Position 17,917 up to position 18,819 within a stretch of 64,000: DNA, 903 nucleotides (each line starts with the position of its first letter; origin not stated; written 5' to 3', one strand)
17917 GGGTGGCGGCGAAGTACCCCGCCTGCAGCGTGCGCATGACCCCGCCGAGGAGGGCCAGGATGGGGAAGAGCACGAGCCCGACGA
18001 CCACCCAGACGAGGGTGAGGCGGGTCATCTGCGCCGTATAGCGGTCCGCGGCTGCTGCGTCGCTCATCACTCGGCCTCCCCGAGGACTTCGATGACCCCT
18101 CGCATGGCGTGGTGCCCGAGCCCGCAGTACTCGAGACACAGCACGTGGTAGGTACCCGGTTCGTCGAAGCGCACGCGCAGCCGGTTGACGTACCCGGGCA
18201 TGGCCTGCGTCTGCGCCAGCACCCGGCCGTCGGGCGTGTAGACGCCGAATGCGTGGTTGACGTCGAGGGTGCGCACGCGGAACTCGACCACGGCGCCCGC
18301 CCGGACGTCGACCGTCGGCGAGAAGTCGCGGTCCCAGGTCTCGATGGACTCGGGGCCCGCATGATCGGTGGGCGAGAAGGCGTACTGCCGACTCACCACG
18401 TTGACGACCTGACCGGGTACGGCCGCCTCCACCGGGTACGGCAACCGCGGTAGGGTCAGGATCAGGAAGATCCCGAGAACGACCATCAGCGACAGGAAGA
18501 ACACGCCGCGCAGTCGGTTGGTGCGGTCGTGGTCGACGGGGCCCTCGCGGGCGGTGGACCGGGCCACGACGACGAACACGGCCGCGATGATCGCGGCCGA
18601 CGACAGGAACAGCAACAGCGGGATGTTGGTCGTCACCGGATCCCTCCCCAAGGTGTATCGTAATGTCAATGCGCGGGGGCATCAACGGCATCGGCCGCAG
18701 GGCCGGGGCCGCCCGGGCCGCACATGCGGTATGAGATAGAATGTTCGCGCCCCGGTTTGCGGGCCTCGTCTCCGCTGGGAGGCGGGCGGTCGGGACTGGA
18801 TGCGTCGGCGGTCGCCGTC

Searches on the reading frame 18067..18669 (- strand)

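Call 62: search_protein_families(library=pfam, proteins=[window:18067-18669:-], max_evalue=0.0001)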
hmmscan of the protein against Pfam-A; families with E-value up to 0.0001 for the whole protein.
window:18067-18669:- (200 aa): 1 family
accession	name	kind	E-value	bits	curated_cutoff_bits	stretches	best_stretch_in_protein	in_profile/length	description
PF00116.26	COX2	-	3.3e-06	27.5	22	1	126-194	54-118/120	Cytochrome C oxidase subunit II, periplasmic domain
